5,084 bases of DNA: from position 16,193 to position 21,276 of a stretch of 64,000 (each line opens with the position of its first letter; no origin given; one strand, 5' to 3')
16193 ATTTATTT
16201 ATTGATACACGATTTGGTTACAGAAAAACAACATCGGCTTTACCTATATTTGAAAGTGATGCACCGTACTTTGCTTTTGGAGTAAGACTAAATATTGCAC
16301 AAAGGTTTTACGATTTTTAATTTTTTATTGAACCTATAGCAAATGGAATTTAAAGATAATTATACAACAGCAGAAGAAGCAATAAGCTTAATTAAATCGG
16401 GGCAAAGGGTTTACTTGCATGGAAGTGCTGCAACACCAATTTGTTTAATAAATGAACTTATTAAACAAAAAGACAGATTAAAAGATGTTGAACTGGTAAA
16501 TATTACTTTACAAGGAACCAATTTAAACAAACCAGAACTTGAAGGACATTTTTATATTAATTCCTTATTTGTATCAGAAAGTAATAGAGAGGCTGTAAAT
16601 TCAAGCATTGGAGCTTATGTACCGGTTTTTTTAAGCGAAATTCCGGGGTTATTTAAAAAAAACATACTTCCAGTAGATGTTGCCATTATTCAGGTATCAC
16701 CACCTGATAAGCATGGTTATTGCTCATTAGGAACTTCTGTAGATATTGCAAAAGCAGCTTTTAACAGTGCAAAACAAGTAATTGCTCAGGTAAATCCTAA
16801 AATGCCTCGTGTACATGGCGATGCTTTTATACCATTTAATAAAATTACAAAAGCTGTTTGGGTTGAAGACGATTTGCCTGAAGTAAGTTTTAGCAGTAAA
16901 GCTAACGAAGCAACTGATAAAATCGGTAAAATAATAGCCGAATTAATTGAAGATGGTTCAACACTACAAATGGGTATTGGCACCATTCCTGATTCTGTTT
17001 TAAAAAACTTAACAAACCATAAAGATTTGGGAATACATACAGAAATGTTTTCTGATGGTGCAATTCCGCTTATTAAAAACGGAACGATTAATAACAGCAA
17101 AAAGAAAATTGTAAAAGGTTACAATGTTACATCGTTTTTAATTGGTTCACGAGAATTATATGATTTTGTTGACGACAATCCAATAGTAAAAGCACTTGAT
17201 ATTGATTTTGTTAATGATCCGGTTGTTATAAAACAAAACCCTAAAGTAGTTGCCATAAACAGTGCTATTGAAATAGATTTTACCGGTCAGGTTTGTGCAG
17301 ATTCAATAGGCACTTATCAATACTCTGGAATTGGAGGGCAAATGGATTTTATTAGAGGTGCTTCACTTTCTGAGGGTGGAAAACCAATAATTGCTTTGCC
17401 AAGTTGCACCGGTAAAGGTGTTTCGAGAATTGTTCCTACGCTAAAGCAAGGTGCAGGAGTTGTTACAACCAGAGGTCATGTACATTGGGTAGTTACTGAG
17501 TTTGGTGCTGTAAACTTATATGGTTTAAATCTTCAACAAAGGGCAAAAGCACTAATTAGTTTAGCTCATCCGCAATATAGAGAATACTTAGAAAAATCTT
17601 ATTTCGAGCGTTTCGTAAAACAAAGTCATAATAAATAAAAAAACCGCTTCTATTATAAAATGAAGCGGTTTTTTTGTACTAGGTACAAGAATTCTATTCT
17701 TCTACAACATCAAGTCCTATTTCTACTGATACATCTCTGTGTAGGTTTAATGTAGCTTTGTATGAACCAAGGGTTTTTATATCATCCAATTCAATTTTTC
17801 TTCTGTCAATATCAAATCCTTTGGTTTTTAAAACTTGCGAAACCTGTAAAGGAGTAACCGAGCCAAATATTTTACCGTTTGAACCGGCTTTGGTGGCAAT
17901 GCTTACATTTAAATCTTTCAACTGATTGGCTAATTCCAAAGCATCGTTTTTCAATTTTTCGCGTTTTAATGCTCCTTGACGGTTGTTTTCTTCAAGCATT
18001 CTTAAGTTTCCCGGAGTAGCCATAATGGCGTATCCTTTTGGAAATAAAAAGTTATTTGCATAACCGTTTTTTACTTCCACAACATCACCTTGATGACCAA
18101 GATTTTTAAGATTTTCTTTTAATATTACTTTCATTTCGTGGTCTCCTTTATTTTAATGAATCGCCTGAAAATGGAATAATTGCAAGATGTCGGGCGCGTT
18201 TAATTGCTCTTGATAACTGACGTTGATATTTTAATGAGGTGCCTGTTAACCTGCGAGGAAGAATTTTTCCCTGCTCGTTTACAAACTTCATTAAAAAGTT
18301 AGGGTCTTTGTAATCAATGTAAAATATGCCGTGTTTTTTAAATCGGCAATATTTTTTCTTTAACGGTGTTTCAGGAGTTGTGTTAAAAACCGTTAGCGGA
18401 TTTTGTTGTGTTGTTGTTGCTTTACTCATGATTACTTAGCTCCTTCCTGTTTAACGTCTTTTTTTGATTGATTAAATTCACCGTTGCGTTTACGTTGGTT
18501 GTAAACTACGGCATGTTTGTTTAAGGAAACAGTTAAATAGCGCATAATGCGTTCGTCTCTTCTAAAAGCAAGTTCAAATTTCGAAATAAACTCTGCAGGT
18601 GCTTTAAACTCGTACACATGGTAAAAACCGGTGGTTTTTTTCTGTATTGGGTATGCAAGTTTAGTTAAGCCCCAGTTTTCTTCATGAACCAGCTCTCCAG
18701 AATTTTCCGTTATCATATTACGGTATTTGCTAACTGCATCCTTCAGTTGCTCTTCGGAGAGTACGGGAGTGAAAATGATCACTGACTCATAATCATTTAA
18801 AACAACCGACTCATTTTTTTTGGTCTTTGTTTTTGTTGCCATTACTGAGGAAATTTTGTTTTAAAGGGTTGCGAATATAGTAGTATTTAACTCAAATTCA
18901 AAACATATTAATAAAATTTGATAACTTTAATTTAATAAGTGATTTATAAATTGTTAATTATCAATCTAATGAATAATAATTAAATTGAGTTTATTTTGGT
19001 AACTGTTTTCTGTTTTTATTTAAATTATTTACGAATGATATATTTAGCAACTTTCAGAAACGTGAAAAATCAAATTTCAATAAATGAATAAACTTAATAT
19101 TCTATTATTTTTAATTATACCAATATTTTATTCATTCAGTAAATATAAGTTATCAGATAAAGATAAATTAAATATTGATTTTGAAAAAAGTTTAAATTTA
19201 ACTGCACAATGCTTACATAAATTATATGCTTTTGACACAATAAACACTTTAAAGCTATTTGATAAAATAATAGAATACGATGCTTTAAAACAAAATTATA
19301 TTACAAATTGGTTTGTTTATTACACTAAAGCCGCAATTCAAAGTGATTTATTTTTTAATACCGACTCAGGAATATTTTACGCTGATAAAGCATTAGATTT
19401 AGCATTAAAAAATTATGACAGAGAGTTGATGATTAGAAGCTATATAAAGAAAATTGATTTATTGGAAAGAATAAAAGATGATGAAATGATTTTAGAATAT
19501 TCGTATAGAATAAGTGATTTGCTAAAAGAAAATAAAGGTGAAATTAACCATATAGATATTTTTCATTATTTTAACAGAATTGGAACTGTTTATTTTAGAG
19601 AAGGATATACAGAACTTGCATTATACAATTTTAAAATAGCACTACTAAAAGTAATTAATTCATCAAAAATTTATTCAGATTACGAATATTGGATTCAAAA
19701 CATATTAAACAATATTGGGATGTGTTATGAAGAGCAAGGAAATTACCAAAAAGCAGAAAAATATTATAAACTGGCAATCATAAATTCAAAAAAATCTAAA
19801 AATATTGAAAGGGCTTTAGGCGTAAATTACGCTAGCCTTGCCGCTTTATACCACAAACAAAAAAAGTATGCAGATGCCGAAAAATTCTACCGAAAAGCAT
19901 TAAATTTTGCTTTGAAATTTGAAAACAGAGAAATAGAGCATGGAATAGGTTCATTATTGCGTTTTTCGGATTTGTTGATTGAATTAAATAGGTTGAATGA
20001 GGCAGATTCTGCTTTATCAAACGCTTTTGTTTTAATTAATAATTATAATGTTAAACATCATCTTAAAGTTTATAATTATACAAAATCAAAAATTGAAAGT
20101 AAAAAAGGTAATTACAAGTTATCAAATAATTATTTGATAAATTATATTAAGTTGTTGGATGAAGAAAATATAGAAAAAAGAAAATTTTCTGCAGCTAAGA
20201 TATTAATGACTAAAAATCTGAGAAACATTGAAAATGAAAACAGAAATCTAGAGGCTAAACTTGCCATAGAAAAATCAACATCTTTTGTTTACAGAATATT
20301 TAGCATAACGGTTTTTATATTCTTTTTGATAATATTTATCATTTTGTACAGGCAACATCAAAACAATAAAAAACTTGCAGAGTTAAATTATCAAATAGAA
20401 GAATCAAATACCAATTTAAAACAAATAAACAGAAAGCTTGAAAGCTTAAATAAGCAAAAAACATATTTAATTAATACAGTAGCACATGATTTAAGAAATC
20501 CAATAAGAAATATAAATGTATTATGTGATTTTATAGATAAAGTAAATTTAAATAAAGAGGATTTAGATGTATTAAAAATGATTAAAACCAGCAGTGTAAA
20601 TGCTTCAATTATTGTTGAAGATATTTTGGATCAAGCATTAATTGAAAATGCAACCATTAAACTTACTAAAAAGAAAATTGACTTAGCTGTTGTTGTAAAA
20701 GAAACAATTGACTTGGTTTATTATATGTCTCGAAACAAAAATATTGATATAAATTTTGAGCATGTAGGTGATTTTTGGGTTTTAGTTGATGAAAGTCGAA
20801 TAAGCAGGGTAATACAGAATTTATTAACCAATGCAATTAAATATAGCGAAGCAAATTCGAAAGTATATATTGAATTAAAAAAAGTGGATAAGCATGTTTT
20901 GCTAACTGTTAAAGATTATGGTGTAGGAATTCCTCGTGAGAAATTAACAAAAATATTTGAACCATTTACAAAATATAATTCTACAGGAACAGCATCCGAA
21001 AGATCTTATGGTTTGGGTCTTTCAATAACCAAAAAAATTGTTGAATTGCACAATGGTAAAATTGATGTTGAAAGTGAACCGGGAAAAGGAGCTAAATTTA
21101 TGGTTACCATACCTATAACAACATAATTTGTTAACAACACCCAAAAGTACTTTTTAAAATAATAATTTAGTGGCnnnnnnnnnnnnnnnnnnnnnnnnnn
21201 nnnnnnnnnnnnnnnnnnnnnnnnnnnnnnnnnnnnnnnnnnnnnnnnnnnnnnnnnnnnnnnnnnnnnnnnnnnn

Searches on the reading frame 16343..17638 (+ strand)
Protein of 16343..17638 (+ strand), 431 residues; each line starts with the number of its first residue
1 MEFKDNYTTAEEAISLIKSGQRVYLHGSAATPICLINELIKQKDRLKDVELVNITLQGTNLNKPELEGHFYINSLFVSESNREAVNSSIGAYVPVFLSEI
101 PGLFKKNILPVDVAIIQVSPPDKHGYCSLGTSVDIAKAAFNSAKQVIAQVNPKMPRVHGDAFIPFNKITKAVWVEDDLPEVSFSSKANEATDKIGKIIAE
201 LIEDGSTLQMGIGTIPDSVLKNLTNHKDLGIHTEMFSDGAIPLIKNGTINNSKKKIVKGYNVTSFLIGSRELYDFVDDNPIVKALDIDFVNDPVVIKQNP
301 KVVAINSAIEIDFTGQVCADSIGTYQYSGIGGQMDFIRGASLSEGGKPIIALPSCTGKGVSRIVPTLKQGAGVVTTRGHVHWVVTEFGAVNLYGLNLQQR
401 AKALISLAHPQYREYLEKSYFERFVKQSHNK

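Call 4: search_protein_families(library=pfam, proteins=[window:16343-17638:+], max_evalue=1)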
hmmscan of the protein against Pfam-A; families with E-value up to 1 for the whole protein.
window:16343-17638:+ (431 aa): 4 families
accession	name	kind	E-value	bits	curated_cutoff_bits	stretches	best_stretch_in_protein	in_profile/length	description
PF13336.12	AcetylCoA_hyd_C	-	1e-62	211.1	23.7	1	268-419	1-153/154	Acetyl-CoA hydrolase/transferase C-terminal domain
PF02550.21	AcetylCoA_hydro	-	2.6e-27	96.6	24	1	7-177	9-191/198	Acetyl-CoA hydrolase/transferase N-terminal domain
PF00455.28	DeoRC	-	3.1e-06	27.7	31.8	1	190-236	5-51/160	DeoR C terminal sensor domain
PF21482.3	KH_GLD-3_2nd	-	0.17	12.6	27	0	108-126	28-46/69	GLD-3 2nd KH domain (aka KH3)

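Call 5: search_protein_families(library=ncbifam, proteins=[window:16343-17638:+], max_evalue=1)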
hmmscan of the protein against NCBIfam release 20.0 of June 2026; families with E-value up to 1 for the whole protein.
window:16343-17638:+ (431 aa): 8 families
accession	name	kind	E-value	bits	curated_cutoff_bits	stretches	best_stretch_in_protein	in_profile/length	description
TIGR03948.1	butyr_acet_CoA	equivalog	1.7e-94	317.1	674.8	1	2-419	5-433/445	butyryl-CoA:acetate CoA-transferase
TIGR03458.1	YgfH_subfam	subfamily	1.5e-34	119.5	658.7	2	201-424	248-462/489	succinate CoA transferase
NF053853.1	ScActCoATferScpC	equivalog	1.8e-29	102.8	500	2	204-427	255-469/493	succinyl-CoA:acetate CoA-transferase ScpC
NF053666.1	BtrAceCoATfers1341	equivalog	4.5e-29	101.7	740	2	188-426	224-463/492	butyryl-CoA:acetate CoA transferase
TIGR02428.1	pcaJ_scoB_fam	subfamily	2.4e-07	30.4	243.55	2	303-392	97-178/207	3-oxoacid CoA-transferase subunit B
NF008154.0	PRK10906.1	equivalog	1e-06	28.2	331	1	153-236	48-123/252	DeoR/GlpR family transcriptional regulator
NF040755.1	AgaR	equivalog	0.0013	18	260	1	184-234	75-125/256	transcriptional repressor AgaR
NF040890.1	trans_reg_YgbI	equivalog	0.055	13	400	1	189-237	77-125/253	DNA-binding transcriptional repressor YgbI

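Call 70: search_solved_structures(query=window:16343-17638:+, max_evalue=1e-20)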
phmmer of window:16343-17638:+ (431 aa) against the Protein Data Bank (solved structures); distinct sequences matched with E-value up to 1e-20: 11.
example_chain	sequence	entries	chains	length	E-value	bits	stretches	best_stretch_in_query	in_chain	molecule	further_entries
9vag_F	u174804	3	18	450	1.6e-140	472.1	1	1-423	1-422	4-hydroxybutyrate coenzyme A transferase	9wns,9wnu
2oas_A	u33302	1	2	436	4.6e-135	454.1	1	9-423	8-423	4-hydroxybutyrate coenzyme A transferase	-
3eh7_A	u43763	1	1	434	1.9e-116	392.8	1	2-424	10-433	4-hydroxybutyrate CoA-transferase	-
3gk7_A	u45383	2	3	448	1.4e-109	370.1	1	3-424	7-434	4-Hydroxybutyrate CoA-transferase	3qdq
3d3u_A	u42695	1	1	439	1.1e-106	360.7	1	7-430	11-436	4-hydroxybutyrate CoA-transferase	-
4n8i_A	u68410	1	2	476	3.7e-80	273.3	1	4-418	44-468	4-hydroxybutyrate coenzyme A transferase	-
4n8h_A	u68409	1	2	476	2e-79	270.9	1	4-418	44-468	4-hydroxybutyrate coenzyme A transferase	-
4n8j_A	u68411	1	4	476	4.6e-79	269.7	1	4-418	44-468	Putative 4-hydroxybutyrate coenzyme A transferase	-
3qli_A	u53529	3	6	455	5.5e-79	269.4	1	5-418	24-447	Coenzyme A transferase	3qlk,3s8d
4n8l_A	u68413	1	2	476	1.7e-78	267.8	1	4-418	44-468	Putative 4-hydroxybutyrate coenzyme A transferase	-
4n8k_A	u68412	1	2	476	4.4e-78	266.4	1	4-418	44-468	Putative 4-hydroxybutyrate coenzyme A transferase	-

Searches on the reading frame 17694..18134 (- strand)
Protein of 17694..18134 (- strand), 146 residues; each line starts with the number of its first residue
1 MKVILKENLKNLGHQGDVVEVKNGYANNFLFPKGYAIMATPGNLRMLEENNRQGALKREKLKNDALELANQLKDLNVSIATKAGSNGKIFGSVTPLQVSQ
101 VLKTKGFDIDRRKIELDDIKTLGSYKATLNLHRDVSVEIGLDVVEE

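Call 25: search_protein_families(library=pfam, proteins=[window:17694-18134:-], max_evalue=0.001)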
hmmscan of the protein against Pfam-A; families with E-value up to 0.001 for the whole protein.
window:17694-18134:- (146 aa): 2 families
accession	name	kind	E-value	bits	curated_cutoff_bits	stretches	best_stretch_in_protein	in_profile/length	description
PF03948.19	Ribosomal_L9_C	-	1.8e-25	89.6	23.2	1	64-145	2-86/86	Ribosomal protein L9, C-terminal domain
PF01281.25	Ribosomal_L9_N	-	5e-23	80.8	20.7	1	1-46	1-46/47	Ribosomal protein L9, N-terminal domain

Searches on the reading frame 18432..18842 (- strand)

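Call 25: search_protein_families(library=pfam, proteins=[window:18432-18842:-], max_evalue=0.001)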
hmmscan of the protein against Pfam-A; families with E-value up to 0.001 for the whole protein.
window:18432-18842:- (136 aa): 1 family
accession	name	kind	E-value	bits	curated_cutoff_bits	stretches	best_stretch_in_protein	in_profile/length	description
PF01250.22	Ribosomal_S6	-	1.7e-29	102.2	27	1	18-105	2-89/90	Ribosomal protein S6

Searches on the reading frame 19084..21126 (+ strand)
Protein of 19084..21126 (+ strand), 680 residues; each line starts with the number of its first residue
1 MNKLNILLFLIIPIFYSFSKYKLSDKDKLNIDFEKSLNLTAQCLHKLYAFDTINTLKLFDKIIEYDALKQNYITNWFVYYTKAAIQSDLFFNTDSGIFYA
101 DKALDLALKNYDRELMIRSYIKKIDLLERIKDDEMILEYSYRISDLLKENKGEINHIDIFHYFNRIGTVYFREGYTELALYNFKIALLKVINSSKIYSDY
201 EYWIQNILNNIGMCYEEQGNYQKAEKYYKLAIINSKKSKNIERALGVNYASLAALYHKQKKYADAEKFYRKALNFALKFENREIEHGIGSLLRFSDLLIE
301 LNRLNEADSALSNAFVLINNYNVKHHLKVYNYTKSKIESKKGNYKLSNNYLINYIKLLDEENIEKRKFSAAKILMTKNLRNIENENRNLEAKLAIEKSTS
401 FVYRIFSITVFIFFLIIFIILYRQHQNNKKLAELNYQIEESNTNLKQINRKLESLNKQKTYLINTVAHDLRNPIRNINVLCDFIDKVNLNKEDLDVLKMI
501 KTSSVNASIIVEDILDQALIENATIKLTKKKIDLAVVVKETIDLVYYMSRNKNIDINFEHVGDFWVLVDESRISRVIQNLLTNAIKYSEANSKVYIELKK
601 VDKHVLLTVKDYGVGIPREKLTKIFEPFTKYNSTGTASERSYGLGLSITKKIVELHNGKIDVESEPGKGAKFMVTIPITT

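Call 25: search_protein_families(library=pfam, proteins=[window:19084-21126:+], max_evalue=0.001)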
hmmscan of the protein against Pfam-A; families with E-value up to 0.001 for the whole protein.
window:19084-21126:+ (680 aa): 12 families
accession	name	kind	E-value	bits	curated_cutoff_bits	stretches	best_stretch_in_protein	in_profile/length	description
PF02518.31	HATPase_c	-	1.3e-30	106.5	26.4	1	569-679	2-110/111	Histidine kinase-, DNA gyrase B-, and HSP90-like ATPase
PF13424.12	TPR_12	-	3.8e-14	53.1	30.1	1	205-276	3-75/77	Tetratricopeptide repeat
PF17874.7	TPR_MalT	-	1.7e-10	41.1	45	1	208-449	43-281/336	MalT-like TPR region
PF07719.23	TPR_2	-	5.8e-10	38.9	27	1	207-232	3-28/34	Tetratricopeptide repeat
PF00515.34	TPR_1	-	2.7e-09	36.9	27.8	1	207-232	3-28/34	Tetratricopeptide repeat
PF13176.12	TPR_7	-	2.5e-08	33.8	27.9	0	208-232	2-28/36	Tetratricopeptide repeat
PF13374.12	TPR_10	-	1.8e-07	31.4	27.5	0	249-274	5-30/42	Tetratricopeptide repeat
PF00512.31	HisKA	-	3.9e-07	30.5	26.9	1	459-522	2-65/66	His Kinase A (phospho-acceptor) domain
PF13181.12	TPR_8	-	8.3e-07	29.1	25.7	1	207-232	3-28/34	Tetratricopeptide repeat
PF24885.1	TPR_NPHP3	-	3.1e-06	27.2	100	1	134-281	73-218/239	Nephrocystin-3 TPR domain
PF13432.12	TPR_16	-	0.00014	22.7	32.7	0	208-235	34-61/65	Tetratricopeptide repeat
PF07720.18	TPR_3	-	0.00082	19.9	20.7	0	251-270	6-25/34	Tetratricopeptide repeat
